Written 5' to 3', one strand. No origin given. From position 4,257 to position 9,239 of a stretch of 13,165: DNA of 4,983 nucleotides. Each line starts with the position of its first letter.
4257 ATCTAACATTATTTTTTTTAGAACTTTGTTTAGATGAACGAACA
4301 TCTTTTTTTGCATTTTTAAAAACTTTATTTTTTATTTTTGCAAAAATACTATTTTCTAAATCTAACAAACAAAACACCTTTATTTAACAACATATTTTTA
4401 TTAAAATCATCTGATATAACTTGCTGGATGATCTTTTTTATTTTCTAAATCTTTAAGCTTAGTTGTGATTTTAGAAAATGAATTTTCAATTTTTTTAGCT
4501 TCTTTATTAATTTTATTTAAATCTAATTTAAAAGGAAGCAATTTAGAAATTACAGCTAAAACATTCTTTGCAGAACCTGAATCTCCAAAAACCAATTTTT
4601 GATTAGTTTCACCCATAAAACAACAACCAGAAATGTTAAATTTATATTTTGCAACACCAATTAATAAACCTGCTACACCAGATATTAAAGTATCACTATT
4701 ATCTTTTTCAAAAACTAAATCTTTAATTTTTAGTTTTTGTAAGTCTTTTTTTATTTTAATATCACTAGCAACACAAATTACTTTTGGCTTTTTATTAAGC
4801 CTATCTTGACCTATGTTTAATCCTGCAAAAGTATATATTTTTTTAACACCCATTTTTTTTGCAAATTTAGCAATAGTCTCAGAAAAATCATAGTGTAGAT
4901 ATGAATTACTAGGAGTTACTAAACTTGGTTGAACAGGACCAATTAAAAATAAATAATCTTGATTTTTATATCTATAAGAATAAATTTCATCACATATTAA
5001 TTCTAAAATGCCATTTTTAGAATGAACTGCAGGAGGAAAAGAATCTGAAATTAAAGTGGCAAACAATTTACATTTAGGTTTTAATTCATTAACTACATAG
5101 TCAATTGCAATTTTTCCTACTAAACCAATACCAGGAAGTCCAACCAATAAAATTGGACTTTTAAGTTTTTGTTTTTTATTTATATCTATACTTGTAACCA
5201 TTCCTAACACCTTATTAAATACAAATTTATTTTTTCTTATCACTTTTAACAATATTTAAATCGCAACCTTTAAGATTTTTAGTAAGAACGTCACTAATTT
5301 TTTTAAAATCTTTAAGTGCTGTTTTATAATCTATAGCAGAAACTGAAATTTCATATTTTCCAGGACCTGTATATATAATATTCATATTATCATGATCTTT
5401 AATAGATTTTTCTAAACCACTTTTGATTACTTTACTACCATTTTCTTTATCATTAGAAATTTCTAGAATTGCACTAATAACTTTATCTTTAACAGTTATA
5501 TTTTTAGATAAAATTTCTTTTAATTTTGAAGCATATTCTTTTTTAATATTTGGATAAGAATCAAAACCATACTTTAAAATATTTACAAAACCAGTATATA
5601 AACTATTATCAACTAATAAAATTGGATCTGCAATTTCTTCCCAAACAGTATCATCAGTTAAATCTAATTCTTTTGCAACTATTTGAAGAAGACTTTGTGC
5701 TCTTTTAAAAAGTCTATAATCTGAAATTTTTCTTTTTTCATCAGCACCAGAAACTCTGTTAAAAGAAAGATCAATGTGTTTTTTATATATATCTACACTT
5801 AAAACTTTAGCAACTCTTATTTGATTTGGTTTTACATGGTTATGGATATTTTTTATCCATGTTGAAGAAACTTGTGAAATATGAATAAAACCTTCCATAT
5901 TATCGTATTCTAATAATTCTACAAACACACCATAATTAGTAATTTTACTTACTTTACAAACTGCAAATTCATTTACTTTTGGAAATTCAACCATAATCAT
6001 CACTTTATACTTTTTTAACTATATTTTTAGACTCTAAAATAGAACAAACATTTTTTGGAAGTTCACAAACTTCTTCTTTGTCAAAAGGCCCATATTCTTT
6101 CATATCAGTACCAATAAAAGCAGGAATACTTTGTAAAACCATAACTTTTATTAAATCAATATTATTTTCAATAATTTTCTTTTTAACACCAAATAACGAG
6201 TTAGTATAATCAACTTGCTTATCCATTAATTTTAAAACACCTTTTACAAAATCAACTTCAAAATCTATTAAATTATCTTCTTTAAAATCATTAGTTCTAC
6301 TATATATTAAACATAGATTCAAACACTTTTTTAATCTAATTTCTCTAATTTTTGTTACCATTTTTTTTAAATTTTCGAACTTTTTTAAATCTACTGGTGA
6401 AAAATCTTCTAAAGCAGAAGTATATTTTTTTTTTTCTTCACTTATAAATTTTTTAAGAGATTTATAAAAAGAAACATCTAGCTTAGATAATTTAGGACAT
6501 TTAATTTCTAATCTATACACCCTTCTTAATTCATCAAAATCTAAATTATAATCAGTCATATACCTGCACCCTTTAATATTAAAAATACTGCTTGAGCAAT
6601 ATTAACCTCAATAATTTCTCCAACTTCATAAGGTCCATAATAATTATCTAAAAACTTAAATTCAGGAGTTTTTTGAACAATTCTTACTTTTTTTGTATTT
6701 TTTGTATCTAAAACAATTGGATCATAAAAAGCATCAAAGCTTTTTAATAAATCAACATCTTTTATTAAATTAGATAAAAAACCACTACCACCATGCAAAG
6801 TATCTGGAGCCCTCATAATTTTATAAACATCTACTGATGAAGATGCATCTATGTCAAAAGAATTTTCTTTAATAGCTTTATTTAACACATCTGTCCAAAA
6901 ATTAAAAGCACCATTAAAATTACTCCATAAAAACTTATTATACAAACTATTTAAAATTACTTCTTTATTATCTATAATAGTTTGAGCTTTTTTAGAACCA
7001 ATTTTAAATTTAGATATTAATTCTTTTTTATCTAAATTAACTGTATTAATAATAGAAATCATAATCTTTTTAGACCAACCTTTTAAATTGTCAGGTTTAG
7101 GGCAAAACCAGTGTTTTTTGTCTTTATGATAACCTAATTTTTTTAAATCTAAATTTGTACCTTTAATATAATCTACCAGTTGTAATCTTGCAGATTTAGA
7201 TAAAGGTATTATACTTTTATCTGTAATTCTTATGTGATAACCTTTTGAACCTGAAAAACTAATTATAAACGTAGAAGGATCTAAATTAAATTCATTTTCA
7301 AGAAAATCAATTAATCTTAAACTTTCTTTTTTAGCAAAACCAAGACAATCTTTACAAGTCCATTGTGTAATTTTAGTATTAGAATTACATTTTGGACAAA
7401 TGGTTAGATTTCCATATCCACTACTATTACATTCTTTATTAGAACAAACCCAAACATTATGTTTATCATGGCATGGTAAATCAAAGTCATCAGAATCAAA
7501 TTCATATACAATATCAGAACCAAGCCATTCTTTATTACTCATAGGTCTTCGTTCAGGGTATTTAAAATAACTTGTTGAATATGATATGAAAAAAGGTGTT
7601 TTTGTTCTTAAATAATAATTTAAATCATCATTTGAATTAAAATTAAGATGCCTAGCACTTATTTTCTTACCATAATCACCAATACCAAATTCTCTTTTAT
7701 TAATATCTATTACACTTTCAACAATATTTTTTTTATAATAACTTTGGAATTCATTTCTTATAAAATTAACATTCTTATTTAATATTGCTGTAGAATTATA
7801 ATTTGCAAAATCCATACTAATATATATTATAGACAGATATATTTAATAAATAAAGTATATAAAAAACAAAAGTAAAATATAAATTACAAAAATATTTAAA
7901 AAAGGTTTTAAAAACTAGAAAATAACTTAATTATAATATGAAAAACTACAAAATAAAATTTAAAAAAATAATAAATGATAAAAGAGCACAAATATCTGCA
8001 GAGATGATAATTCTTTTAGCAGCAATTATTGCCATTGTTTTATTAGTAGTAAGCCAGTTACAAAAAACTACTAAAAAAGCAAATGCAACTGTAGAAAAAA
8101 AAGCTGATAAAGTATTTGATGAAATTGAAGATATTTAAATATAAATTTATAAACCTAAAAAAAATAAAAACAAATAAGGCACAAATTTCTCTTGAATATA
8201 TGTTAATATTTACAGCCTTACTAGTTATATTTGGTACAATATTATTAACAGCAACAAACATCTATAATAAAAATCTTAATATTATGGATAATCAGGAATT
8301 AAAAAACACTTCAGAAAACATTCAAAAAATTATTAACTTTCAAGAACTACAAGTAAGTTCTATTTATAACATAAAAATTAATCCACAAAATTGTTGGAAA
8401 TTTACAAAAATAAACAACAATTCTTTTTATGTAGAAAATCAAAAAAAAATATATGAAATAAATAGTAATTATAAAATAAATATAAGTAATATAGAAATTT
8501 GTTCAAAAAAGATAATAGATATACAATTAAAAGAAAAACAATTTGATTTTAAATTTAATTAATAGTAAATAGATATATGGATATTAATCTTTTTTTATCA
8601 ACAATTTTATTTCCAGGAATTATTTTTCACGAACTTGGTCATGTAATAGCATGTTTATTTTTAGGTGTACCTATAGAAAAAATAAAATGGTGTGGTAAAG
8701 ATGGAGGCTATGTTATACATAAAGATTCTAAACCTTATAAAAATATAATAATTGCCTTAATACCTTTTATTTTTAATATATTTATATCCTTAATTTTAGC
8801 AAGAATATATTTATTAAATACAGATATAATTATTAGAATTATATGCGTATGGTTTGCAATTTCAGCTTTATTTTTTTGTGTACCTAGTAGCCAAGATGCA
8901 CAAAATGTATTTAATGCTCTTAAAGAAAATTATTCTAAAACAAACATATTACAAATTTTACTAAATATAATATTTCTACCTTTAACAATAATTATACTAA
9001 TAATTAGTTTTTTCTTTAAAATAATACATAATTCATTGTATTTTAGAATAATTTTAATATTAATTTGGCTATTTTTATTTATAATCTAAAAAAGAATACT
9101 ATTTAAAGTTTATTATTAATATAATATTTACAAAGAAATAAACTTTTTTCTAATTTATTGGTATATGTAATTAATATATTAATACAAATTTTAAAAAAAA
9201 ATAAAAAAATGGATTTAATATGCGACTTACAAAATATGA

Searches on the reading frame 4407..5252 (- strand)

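Call 32: search_protein_families(library=pfam, proteins=[window:4407-5252:-], max_evalue=0.001)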
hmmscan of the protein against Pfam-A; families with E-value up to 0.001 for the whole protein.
window:4407-5252:- (281 aa): 1 family
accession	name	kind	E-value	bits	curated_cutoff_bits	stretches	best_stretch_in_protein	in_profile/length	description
PF09754.15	PAC2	-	5.1e-34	118.4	25.8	1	35-261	1-213/215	PAC2 family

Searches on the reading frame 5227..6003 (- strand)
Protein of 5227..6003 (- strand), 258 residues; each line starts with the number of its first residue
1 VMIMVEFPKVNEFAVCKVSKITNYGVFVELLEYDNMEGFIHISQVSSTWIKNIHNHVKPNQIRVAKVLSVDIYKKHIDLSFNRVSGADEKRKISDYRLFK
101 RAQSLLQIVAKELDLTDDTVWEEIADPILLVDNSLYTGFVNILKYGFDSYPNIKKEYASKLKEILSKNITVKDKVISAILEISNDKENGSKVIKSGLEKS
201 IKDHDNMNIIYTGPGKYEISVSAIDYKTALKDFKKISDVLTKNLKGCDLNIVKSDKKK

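Call 32: search_protein_families(library=pfam, proteins=[window:5227-6003:-], max_evalue=0.001)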
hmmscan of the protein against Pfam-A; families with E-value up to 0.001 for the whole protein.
window:5227-6003:- (258 aa): 2 families
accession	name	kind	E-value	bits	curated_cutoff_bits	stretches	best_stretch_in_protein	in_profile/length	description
PF07541.17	EIF_2_alpha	-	5.7e-12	46.1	22.8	1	121-226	2-114/114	Eukaryotic translation initiation factor 2 alpha subunit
PF00575.29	S1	-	2e-10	41.4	22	1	17-80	11-72/74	S1 RNA binding domain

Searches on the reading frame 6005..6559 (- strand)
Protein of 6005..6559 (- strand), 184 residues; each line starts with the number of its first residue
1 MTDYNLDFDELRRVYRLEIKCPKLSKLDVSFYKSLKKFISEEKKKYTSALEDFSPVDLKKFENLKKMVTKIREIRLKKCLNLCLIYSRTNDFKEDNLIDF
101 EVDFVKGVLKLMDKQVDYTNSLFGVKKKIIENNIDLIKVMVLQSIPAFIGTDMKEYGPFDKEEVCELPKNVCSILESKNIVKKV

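Call 32: search_protein_families(library=pfam, proteins=[window:6005-6559:-], max_evalue=0.001)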
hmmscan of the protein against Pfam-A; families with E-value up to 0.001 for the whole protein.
window:6005-6559:- (184 aa): 1 family
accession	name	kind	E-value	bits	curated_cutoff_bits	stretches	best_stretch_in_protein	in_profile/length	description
PF22090.1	Gins51_C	-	1.7e-13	50.6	27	1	137-184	1-48/48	Gins51, C-terminal domain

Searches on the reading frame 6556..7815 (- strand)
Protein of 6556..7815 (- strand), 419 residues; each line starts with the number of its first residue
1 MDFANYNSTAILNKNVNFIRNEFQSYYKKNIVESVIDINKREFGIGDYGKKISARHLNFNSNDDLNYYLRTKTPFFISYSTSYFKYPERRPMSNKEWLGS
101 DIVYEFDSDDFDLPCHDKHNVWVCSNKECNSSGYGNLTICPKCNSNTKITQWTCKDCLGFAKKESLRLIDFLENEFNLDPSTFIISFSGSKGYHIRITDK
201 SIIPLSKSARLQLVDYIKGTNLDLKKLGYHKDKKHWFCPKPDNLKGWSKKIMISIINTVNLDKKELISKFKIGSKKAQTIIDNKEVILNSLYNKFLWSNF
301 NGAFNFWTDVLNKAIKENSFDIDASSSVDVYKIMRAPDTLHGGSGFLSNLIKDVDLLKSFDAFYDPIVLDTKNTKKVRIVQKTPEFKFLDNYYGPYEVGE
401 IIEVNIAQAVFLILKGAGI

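Call 32: search_protein_families(library=pfam, proteins=[window:6556-7815:-], max_evalue=0.001)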
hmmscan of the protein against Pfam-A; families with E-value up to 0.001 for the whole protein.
window:6556-7815:- (419 aa): 1 family
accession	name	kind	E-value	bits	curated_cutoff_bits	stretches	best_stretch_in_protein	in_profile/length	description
PF01896.25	DNA_primase_S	-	9.4e-07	29.8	26.8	1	154-218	17-89/163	DNA primase small subunit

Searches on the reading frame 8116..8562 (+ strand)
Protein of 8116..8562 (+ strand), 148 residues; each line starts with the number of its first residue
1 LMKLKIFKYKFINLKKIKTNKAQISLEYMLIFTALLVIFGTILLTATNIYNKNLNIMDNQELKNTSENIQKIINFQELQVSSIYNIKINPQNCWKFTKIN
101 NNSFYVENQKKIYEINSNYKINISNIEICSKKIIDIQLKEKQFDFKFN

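Call 32: search_protein_families(library=pfam, proteins=[window:8116-8562:+], max_evalue=0.001)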
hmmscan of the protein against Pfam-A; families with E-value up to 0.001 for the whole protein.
window:8116-8562:+ (148 aa): 1 family
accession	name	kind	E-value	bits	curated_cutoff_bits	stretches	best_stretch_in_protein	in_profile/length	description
PF04021.17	Class_IIIsignal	-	2.9e-06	27.5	23.7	1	20-38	1-19/27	Class III signal peptide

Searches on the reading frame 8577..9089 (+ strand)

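Call 32: search_protein_families(library=pfam, proteins=[window:8577-9089:+], max_evalue=0.001)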
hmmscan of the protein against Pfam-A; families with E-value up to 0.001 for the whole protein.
window:8577-9089:+ (170 aa): 2 families
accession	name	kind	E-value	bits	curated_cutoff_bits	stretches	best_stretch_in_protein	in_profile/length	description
PF13398.12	Peptidase_M50B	-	8.3e-06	26.1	26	1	15-99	25-110/201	Peptidase M50B-like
PF02163.28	Peptidase_M50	-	0.00077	19.3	27.2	0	10-133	5-135/221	Peptidase family M50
